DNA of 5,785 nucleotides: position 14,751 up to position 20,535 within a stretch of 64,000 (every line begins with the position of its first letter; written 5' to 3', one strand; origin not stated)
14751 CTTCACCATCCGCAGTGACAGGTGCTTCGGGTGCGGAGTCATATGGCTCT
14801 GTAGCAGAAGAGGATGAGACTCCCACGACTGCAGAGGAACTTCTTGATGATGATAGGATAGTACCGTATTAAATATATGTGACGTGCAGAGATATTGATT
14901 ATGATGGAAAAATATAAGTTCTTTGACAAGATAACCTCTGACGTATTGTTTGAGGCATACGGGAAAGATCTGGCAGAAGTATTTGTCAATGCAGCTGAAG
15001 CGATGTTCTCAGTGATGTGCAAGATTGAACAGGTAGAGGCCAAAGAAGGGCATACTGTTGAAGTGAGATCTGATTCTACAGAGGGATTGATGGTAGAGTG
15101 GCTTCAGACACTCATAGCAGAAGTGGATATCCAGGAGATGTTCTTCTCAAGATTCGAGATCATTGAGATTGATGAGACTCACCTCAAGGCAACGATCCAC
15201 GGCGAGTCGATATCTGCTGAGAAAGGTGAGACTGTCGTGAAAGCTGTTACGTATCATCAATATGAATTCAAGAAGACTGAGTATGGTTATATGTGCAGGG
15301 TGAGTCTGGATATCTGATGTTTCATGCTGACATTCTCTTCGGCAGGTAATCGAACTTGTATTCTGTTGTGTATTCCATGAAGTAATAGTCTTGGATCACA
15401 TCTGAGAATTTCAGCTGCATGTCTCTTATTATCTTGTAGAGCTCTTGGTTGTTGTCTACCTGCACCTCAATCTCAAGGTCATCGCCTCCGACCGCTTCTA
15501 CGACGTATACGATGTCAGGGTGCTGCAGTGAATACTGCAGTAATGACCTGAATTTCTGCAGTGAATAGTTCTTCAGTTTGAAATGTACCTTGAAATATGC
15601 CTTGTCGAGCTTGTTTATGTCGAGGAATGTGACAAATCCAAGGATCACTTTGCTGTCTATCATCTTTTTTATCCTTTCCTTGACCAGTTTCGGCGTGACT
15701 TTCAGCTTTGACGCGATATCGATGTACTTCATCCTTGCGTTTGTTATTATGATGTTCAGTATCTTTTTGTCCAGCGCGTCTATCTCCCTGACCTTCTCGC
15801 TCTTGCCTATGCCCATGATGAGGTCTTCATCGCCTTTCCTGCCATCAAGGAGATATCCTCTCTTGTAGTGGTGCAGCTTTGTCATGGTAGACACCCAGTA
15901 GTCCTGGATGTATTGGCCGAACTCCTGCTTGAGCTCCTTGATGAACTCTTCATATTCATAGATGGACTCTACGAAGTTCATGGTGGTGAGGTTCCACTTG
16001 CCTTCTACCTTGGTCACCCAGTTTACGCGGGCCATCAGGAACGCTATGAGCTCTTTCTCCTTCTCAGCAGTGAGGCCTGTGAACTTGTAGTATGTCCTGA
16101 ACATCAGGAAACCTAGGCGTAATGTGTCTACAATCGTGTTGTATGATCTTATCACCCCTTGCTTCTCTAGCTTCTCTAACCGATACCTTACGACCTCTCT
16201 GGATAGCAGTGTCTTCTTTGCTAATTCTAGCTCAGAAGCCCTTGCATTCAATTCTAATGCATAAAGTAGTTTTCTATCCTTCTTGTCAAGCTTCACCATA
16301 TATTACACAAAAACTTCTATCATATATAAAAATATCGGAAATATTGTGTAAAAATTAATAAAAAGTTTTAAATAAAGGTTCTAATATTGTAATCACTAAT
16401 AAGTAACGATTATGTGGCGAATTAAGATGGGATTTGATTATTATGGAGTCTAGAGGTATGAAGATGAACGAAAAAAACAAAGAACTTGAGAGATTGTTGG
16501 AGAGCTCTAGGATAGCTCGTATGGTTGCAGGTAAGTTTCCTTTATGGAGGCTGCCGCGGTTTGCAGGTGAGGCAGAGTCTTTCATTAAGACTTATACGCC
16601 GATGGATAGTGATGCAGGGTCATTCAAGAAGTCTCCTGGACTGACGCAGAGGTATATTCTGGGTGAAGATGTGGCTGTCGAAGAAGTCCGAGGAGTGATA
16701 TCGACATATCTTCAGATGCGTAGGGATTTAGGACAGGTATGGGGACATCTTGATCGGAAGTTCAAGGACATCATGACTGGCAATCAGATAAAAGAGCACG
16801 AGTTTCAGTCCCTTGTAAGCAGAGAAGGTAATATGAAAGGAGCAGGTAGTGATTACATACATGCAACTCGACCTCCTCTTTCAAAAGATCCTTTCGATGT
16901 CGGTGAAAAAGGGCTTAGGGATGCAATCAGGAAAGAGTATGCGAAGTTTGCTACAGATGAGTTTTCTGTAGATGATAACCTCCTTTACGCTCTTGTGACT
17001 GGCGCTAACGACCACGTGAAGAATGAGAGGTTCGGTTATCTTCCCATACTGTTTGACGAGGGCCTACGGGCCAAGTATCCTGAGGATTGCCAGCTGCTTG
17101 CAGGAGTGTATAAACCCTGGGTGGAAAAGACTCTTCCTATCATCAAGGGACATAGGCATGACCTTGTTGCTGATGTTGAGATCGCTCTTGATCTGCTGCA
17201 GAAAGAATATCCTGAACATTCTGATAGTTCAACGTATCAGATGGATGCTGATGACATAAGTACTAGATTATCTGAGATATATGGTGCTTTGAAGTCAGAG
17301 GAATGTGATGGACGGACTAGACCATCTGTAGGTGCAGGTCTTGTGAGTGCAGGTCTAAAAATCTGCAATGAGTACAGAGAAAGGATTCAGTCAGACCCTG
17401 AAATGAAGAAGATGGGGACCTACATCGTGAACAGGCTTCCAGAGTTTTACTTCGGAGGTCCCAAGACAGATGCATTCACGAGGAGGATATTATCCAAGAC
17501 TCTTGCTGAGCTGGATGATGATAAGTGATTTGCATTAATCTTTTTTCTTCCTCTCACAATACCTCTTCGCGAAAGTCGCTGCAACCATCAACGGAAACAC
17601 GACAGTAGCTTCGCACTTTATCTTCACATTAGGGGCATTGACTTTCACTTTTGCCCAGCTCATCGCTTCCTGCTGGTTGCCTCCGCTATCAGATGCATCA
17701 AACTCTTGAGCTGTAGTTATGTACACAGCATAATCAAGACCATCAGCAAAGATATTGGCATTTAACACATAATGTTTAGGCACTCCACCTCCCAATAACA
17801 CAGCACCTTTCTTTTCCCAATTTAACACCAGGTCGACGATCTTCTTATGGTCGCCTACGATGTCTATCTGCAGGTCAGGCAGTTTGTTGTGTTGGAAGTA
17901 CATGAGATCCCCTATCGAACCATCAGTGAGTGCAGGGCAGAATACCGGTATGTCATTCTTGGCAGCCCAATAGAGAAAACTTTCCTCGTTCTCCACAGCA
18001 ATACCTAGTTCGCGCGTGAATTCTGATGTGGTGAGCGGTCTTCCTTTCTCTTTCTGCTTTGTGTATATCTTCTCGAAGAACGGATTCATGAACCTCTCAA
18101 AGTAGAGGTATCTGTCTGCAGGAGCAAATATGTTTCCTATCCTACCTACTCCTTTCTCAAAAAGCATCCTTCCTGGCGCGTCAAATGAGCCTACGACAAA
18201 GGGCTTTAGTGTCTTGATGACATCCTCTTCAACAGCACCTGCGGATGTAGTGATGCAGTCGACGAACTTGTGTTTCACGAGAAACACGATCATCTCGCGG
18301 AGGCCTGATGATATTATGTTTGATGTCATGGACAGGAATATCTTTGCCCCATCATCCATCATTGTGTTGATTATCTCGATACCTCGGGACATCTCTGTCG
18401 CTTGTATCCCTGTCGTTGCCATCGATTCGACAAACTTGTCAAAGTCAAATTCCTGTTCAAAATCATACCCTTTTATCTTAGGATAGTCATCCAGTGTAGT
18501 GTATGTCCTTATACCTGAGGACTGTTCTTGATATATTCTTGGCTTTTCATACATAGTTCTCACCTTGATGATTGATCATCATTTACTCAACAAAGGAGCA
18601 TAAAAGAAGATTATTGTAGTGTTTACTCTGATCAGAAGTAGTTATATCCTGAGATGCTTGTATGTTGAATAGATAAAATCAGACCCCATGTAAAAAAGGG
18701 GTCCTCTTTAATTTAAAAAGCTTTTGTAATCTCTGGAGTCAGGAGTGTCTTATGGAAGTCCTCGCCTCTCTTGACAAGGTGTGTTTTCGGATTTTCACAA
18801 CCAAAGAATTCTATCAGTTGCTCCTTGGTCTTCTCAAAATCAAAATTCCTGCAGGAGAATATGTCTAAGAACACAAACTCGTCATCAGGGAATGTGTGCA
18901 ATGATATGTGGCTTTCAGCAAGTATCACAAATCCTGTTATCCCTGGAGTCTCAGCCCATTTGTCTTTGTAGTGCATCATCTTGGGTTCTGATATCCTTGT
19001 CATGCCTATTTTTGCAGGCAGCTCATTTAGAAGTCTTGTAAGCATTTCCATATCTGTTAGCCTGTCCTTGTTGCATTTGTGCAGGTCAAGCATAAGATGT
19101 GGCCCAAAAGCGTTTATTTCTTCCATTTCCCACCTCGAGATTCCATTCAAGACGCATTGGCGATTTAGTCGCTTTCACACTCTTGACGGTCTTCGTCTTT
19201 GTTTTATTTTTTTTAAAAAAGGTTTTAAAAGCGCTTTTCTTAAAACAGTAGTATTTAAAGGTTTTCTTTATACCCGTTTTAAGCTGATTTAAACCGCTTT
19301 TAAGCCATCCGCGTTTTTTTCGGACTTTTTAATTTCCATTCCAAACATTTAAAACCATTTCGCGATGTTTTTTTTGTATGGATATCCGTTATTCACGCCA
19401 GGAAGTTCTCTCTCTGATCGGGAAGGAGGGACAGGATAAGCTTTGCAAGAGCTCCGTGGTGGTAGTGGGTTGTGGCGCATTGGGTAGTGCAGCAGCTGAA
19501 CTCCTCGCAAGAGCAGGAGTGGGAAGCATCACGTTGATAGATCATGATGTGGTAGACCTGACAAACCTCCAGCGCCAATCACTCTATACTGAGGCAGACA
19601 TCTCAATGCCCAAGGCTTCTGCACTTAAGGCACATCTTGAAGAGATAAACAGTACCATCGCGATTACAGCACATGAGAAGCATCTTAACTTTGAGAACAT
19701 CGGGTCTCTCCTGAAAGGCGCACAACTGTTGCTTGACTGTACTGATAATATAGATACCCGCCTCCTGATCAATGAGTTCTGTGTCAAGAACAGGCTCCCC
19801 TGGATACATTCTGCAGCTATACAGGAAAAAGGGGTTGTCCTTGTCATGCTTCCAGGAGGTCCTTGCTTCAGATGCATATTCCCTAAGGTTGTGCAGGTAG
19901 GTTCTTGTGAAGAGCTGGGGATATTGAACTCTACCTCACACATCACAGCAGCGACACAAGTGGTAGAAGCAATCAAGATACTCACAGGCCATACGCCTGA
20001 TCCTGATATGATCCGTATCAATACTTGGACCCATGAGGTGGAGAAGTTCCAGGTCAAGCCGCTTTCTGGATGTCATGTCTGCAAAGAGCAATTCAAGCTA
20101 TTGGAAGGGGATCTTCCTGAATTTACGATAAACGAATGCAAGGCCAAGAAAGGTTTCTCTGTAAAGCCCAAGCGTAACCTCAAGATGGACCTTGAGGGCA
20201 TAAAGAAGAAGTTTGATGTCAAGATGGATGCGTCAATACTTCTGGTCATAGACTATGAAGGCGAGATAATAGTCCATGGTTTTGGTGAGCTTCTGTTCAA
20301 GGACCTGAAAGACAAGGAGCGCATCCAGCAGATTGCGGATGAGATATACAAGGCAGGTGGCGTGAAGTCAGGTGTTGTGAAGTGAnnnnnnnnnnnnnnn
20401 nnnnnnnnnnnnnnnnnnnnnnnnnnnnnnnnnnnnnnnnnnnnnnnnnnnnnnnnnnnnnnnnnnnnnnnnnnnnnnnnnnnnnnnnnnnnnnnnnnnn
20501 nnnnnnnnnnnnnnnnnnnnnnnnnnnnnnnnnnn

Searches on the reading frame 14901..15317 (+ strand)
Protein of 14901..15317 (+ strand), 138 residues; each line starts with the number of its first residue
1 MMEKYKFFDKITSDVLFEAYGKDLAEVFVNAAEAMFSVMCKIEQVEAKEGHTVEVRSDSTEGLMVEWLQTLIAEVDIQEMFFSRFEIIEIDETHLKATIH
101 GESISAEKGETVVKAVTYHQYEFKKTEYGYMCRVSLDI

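Call 44: search_protein_families(library=pfam, proteins=[window:14901-15317:+], max_evalue=0.001)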
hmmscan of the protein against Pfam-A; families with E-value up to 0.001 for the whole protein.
window:14901-15317:+ (138 aa): 1 family
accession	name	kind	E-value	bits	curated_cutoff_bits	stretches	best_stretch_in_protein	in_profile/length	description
PF01951.21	Archease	-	4.2e-36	124.7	25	1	5-138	1-136/136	Archease protein family (MTH1598/TM1083)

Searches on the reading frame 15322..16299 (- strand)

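Call 44: search_protein_families(library=pfam, proteins=[window:15322-16299:-], max_evalue=0.001)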
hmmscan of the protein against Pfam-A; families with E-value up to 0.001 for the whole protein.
window:15322-16299:- (325 aa): 4 families
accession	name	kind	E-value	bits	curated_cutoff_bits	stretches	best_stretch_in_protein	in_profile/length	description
PF13412.12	HTH_24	-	9.9e-22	76.7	21.9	2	4-51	1-48/48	Winged helix-turn-helix DNA-binding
PF13404.12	HTH_AsnC-type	-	1.2e-20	73.5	27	2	4-45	1-42/42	AsnC-type helix-turn-helix domain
PF08280.17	HTH_Mga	-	0.00025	21.4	23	1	176-213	6-43/59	M protein trans-acting positive regulator (MGA) HTH domain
PF01037.27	AsnC_trans_reg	-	0.00047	20.5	25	0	240-294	3-55/73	Lrp/AsnC ligand binding domain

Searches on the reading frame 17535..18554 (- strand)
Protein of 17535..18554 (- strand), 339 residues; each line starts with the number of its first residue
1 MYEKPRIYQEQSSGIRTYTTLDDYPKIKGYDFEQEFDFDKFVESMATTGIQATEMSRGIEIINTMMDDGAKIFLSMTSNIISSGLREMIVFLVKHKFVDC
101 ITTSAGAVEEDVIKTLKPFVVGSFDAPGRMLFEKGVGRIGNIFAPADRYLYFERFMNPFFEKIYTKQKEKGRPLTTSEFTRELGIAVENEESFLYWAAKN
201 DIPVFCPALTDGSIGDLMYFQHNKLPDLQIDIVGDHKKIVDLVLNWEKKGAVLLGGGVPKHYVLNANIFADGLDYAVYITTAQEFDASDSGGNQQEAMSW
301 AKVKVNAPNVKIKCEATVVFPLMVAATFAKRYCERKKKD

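Call 44: search_protein_families(library=pfam, proteins=[window:17535-18554:-], max_evalue=0.001)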
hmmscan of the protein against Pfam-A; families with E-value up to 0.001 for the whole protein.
window:17535-18554:- (339 aa): 1 family
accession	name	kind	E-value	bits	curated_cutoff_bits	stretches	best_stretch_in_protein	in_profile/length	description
PF01916.23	DS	-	3.2e-104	348.7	27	1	41-327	2-288/288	Deoxyhypusine synthase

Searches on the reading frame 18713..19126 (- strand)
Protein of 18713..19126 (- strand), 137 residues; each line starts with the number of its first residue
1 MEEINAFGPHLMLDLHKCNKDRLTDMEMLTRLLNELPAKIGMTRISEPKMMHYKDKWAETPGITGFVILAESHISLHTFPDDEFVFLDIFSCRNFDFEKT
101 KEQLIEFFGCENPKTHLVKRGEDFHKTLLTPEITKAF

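Call 44: search_protein_families(library=pfam, proteins=[window:18713-19126:-], max_evalue=0.001)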
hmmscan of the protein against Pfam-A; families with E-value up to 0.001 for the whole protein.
window:18713-19126:- (137 aa): 1 family
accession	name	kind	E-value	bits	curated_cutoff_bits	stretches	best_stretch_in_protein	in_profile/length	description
PF02675.21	AdoMet_dc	-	6.5e-27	94.4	25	1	10-121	1-107/107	S-adenosylmethionine decarboxylase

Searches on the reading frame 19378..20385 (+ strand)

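Call 45: search_protein_families(library=pfam, proteins=[window:19378-20385:+], max_evalue=0.001)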
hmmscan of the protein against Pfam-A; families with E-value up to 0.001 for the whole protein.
window:19378-20385:+ (335 aa): 3 families
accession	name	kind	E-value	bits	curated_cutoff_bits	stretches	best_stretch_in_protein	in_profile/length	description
PF00899.27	ThiF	-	4.9e-69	232.5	28.1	1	5-230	1-234/238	ThiF family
PF03435.24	Sacchrp_dh_NADP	-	5.3e-05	24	25.1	1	27-140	1-93/129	Saccharopine dehydrogenase NADP binding domain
PF02254.24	TrkA_N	-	0.00013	22.7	23.8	1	27-100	1-73/116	TrkA-N domain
